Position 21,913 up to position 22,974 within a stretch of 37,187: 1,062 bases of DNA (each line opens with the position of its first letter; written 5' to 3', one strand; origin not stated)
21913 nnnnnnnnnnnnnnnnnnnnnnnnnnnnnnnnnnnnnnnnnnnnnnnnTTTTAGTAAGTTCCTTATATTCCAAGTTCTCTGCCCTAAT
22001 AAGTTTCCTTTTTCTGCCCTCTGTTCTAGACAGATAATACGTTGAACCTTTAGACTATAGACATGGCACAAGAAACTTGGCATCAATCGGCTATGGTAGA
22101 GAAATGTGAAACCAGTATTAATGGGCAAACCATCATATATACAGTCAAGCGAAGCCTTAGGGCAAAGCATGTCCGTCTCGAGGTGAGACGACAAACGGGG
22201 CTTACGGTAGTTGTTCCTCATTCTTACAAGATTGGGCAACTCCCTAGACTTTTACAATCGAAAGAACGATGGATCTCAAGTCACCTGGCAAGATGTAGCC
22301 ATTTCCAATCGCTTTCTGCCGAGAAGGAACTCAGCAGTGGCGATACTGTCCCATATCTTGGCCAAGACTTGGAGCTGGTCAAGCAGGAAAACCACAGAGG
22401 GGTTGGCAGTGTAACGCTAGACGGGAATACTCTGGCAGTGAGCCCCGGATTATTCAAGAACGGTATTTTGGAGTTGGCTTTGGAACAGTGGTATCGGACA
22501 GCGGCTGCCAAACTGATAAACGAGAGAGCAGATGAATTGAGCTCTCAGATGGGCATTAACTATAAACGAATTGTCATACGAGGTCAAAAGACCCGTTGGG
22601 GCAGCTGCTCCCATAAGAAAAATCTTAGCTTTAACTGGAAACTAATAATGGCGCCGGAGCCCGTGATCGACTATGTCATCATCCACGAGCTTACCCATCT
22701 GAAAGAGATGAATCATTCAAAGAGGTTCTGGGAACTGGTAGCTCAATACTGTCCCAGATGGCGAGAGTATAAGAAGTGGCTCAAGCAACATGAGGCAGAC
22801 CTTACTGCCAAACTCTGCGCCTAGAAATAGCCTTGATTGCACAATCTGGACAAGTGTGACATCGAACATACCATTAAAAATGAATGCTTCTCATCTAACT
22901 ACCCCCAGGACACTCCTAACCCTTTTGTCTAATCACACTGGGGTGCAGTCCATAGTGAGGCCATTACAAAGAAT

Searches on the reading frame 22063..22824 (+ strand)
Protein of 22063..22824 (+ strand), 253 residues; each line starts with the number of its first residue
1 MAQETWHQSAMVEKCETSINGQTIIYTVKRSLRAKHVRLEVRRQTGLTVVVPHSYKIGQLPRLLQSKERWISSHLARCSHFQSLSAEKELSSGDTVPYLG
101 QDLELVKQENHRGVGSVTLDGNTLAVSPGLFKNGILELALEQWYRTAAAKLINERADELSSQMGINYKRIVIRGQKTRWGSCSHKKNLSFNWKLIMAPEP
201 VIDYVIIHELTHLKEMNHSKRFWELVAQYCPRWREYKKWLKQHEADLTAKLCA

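Call 5: search_protein_families(library=pfam, proteins=[window:22063-22824:+], max_evalue=0.01)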
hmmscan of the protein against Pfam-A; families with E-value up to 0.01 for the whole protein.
window:22063-22824:+ (253 aa): 2 families
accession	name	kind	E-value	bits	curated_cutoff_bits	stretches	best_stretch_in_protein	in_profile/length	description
PF01863.23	YgjP-like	-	1.4e-62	211.8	26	1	35-243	1-207/207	YgjP-like, metallopeptidase domain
PF08325.16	WLM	-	0.0047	17.5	26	1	202-228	83-109/190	WLM domain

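Call 84: search_protein_families(library=padloc, proteins=[window:22063-22824:+], max_evalue=0.001)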
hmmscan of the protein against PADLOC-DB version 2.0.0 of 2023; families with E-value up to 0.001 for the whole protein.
window:22063-22824:+ (253 aa): 0 families
